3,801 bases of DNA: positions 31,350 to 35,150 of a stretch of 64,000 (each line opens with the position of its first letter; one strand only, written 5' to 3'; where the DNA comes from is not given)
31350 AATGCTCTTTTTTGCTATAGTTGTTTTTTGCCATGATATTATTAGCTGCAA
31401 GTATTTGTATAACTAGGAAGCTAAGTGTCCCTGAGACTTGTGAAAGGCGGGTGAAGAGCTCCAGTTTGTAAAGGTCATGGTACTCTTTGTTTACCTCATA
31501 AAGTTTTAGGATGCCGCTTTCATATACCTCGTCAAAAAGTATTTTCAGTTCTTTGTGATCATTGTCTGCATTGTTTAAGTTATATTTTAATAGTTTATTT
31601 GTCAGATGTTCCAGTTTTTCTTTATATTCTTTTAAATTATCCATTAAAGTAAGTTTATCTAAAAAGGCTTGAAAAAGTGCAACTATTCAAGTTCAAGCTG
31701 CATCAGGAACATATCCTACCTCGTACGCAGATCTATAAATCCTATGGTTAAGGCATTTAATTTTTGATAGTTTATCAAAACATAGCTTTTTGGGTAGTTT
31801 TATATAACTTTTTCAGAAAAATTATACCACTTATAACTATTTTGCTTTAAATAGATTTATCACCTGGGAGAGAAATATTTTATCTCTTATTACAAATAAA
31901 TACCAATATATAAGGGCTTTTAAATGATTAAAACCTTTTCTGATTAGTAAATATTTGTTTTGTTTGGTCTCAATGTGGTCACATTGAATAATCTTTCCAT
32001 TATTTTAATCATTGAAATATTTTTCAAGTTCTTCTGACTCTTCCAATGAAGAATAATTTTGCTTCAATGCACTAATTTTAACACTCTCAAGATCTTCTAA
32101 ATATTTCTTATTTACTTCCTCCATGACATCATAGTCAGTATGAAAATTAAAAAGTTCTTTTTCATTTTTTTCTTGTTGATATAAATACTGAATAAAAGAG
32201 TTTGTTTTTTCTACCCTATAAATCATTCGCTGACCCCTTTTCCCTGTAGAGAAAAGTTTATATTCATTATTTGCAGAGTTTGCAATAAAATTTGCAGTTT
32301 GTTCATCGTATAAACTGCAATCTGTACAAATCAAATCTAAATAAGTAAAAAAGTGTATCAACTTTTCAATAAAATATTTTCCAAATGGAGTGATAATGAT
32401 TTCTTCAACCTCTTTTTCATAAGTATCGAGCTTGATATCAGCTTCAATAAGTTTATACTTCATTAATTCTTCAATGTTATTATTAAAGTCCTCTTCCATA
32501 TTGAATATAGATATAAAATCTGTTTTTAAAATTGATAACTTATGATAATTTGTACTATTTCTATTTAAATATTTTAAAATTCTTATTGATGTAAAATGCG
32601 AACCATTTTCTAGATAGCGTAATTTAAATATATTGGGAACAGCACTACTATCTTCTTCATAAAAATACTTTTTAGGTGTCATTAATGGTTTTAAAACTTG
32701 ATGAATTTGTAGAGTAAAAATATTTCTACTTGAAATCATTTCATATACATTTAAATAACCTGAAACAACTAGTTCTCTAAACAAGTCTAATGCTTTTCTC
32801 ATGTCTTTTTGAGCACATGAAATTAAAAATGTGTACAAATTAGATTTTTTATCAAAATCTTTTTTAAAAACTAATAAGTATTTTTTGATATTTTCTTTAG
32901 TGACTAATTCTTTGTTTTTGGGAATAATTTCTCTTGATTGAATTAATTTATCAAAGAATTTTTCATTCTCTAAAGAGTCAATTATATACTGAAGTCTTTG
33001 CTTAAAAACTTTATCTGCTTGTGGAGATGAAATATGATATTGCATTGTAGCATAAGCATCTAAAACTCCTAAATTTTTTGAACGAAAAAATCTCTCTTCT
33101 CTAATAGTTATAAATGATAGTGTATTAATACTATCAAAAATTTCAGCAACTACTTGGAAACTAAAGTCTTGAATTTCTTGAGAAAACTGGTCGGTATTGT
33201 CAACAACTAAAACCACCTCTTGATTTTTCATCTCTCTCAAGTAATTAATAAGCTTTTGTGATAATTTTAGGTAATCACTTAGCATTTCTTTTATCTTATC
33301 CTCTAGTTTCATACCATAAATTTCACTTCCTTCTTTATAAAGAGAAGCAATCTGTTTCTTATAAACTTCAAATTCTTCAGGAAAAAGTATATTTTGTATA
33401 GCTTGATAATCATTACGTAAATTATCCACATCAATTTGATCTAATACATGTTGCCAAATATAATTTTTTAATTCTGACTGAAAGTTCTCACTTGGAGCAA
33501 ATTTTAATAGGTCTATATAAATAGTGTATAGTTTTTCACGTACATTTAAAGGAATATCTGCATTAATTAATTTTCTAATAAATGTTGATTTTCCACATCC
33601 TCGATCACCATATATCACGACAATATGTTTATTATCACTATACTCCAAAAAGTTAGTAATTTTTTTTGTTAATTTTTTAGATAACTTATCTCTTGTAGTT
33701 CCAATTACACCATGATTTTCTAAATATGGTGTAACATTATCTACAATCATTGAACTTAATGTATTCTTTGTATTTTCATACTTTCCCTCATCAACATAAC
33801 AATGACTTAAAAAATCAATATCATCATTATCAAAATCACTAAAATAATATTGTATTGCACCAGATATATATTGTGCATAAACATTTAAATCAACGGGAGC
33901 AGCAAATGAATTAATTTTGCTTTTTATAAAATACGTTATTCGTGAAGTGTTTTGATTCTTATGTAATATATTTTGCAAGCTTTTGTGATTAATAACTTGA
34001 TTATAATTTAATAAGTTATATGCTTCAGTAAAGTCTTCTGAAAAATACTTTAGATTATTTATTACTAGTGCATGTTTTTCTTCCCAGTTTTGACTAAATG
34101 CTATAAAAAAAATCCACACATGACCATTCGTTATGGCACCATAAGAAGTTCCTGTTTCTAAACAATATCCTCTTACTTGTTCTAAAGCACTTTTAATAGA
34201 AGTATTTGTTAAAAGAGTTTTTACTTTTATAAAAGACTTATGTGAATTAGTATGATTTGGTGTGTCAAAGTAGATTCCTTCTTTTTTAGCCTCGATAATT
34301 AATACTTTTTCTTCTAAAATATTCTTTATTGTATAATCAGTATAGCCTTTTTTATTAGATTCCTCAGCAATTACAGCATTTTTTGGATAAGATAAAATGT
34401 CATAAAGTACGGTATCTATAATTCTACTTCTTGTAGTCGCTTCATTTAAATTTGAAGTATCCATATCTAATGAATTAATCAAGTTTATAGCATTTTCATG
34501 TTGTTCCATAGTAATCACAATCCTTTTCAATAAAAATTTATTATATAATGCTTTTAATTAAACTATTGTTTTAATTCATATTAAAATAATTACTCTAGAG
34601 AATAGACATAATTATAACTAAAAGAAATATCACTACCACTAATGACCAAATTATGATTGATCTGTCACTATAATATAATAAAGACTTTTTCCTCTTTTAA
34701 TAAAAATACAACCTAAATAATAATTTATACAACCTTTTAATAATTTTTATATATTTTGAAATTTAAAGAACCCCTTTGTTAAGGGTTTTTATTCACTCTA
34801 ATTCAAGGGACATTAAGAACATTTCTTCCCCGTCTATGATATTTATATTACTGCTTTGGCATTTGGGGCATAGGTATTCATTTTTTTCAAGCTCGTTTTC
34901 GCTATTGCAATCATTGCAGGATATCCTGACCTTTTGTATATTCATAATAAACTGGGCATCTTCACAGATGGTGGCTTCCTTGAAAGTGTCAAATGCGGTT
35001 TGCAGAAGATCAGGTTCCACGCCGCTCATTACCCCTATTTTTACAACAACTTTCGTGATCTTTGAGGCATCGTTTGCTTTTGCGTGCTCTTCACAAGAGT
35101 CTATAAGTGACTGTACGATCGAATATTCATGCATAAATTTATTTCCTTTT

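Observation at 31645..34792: Orphan 841-aa PD-(D/E)xK nuclease / P-loop NTPase fusion in an AT-rich islet: candidate single-gene defence system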

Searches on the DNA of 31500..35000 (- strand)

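Call 60: search_rna_families(source=window, start=31500, end=35000, threshold=evalue, max_evalue=1)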
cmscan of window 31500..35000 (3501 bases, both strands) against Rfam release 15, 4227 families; matches with E-value up to 1: 0.
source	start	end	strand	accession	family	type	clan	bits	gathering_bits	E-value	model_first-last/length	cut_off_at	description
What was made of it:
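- Tried and rejected: Rfam on 31500-35000 gave nothing (call 60).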

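Call 86: search_dna_similar(query=L091:7926-10448:+, collection=ecoli_genomes, mode=distant, max_rows=8)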
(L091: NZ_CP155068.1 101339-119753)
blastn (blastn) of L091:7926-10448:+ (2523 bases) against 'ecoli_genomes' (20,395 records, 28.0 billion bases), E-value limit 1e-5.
No match.

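Call 87: search_dna_similar(query=L092:8016-10466:+, collection=ecoli_genomes, mode=distant, max_rows=8)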
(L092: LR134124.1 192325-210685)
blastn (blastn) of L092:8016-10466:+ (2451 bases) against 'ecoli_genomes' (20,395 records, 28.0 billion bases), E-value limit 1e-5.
Records with a match: 10; places in all: 12; records where one place covers at least 80% of the query: 8.
Genomes with a match: 10 of 5426; with a place that covers at least 80% of the query: 8. Places per genome that has any: lowest 1, median 1, highest 2. On chromosomes: 12 places; on plasmids: 0.
Best place of each record, by identity: 60-80% 10.
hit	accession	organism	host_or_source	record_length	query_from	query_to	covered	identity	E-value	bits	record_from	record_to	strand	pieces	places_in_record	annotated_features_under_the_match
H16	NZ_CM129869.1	Escherichia coli strain PCP06235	seawater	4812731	1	2444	100%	75.0%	0e+0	1619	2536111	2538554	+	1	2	P-loop NTPase fold protein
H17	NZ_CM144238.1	Escherichia coli strain KK19-02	Homo sapiens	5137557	1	2444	100%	75.0%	0e+0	1615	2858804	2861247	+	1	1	P-loop NTPase fold protein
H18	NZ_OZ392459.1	Escherichia coli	Homo sapiens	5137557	1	2444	100%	75.0%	0e+0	1615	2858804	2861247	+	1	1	P-loop NTPase fold protein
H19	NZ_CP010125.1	Escherichia coli strain C8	cow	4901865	1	2444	100%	75.0%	0e+0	1612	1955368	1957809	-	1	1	hypothetical protein (x2)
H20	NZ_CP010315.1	Escherichia coli strain 789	Turkey with septicemic infection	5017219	1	2444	100%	74.9%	0e+0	1611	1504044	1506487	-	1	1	P-loop NTPase fold protein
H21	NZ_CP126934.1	Escherichia coli O78:H4 strain APEC E19057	Gallus gallus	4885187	1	2444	100%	74.9%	0e+0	1611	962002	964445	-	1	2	P-loop NTPase fold protein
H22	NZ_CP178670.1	Escherichia coli strain VTB97022v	Chicken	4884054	1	2444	100%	74.9%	0e+0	1611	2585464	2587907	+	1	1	P-loop NTPase fold protein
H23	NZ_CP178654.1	Escherichia coli strain VTB96926v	Chicken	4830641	1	2444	100%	74.9%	0e+0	1611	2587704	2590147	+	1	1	P-loop NTPase fold protein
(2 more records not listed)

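Call 88: get_annotated_region(hit=H17, flank=10000)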
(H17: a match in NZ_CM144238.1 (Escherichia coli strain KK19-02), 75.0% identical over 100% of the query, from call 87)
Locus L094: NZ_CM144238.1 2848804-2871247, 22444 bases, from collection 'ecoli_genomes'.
description: Escherichia coli strain KK19-02 chromosome, whole genome shotgun sequence
organism: Escherichia coli strain KK19-02 (NCBI taxid 562)
replicon: chromosome; assembly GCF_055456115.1
host: Homo sapiens; source: stool; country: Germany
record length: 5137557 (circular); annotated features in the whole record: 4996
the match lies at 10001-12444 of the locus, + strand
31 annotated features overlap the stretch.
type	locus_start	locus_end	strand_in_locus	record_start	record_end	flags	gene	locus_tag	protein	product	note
CDS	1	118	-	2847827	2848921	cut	-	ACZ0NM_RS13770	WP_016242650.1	terminase small subunit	-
CDS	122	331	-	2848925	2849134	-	-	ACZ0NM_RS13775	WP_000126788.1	hypothetical protein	-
CDS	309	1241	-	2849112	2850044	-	-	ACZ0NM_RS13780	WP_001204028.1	GREB1-related protein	-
CDS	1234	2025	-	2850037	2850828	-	-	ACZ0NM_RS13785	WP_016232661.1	ParB/Srx family N-terminal domain-containing protein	-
CDS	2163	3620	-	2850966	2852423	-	trkG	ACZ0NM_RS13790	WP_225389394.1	Trk system potassium transporter TrkG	-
CDS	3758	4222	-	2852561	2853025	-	-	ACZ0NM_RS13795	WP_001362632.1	lysis protein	-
CDS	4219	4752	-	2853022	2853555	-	-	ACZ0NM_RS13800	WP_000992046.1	lysozyme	-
CDS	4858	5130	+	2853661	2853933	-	-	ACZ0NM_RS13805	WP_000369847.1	hypothetical protein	-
CDS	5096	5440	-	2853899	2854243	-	-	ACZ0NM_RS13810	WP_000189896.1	YdfR family protein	-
CDS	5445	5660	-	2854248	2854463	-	-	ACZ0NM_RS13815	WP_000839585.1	class II holin family protein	-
CDS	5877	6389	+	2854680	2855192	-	-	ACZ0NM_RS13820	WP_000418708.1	hypothetical protein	-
CDS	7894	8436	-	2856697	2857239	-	-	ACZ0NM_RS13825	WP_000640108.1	DUF1133 family protein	-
CDS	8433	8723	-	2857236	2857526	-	-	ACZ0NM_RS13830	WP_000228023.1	DUF1364 domain-containing protein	-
CDS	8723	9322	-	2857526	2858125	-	-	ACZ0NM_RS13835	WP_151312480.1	DUF1367 family protein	-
CDS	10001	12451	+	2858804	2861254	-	-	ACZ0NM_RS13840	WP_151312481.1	P-loop NTPase fold protein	-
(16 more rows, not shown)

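Call 89: get_annotated_region(hit=H20, flank=10000)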
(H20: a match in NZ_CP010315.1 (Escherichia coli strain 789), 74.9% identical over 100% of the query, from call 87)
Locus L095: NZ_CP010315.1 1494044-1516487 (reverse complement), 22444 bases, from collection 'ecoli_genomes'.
description: Escherichia coli strain 789 chromosome, complete genome
organism: Escherichia coli strain 789 (NCBI taxid 562)
replicon: chromosome; assembly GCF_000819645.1
host: -; source: Turkey with septicemic infection; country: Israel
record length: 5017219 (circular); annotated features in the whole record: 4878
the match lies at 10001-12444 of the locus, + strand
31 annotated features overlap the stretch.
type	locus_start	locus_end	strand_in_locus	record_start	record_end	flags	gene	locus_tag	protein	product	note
CDS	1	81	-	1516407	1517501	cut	-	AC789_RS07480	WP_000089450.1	terminase small subunit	-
CDS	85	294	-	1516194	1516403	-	-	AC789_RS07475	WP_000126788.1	hypothetical protein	-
CDS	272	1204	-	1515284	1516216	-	-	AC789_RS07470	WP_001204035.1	hypothetical protein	-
CDS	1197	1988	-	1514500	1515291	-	-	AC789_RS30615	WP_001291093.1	ParB/Srx family N-terminal domain-containing protein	-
CDS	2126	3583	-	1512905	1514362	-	trkG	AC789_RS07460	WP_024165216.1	Trk system potassium transporter TrkG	-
CDS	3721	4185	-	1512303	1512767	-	-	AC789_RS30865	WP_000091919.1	lysis protein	-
CDS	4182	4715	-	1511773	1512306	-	-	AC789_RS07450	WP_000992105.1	lysozyme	-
CDS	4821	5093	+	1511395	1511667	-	-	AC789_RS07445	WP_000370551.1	hypothetical protein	-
CDS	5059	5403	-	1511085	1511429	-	-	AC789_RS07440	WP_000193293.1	YdfR family protein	-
CDS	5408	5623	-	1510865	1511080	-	essD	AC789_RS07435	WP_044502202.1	phage lysis protein EssD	-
CDS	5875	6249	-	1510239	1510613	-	-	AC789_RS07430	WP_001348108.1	cell envelope integrity TolA C-terminal domain-containing protein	-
CDS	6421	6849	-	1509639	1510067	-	tolA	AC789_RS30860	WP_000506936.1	cell envelope integrity protein TolA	-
CDS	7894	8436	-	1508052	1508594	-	-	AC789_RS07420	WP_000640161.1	DUF1133 family protein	-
CDS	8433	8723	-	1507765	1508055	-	-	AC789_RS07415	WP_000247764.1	DUF1364 domain-containing protein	-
CDS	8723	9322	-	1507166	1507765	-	-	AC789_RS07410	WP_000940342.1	DUF1367 family protein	-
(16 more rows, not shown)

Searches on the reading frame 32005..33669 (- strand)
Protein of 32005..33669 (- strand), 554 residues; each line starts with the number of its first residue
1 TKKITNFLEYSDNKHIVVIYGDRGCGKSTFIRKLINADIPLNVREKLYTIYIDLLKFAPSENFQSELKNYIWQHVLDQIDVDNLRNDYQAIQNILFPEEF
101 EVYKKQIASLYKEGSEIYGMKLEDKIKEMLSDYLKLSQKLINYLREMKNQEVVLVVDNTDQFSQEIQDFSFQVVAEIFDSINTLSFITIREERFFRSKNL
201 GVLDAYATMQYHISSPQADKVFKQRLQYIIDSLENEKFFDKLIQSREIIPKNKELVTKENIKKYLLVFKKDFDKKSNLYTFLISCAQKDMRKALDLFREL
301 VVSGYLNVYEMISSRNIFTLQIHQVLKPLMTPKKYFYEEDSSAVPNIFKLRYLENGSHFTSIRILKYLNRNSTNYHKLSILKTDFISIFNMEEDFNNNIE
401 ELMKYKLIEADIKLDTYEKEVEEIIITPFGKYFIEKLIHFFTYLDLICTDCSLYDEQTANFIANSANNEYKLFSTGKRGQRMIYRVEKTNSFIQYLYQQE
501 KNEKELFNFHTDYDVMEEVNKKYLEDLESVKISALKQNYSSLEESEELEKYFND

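Call 80: find_homologous_proteins(query=A8, max_evalue=0.00001)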
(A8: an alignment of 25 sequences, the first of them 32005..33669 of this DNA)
Query A8 (25 sequences) (554 aa, profile of the alignment): 563 proteins with E <= 0.00001 among 8000 candidates; the best 120 are listed.
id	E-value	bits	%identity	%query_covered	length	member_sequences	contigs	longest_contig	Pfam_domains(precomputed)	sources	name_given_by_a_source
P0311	3.3e-244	830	40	90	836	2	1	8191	PF13588.13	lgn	-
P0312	5.2e-244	829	38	95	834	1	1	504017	-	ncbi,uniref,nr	ncbi:hypothetical protein I7860_16975 [Pseudomonas tolaasii]|uniref:hypothetical protein n=1 Tax=Pse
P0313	8.3e-244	828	38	95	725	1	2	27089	-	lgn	-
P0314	1.0e-242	825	36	97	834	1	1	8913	PF13588.13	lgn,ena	-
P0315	4.6e-242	823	40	95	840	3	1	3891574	PF13588.13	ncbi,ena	-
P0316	1.4e-241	821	36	99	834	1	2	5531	-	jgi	jgi:GTPase SAR1 family protein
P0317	1.9e-241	821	36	99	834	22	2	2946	-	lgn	-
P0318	3.1e-241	820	41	89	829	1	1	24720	PF13588.13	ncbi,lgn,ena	ncbi:MAG: hypothetical protein AABZ74_03630 [Cyanobacteriota bacterium]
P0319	4.9e-241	819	35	92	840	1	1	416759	-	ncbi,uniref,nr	ncbi:hypothetical protein PQU94_08130 [Asticcacaulis sp. DXS10W]|uniref:Uncharacterized protein n=1 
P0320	2.3e-240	817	36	87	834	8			PF13191.13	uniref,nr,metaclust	uniref:Uncharacterized protein n=2 Tax=Rhizobiaceae TaxID=82115 RepID=A0A142BP69_9HYPH|nr:hypothetic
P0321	4.5e-240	816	36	94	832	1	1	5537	-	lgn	-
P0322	8.1e-240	815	38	95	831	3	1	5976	PF04313.21,PF13588.13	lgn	-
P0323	6.7e-239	812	40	89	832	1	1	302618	-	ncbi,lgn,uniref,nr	ncbi:hypothetical protein [Neptunomonas japonica]|uniref:hypothetical protein n=1 Tax=Neptunomonas j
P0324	1.9e-238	811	39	92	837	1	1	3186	-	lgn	-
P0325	2.7e-238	810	39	91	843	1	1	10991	PF13191.13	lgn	-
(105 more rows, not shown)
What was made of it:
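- Tried and rejected: Searching with the NTPase + C-terminal module alone, to look for effector swapping, returned the same architecture for all of the best 120 hits (call 80).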
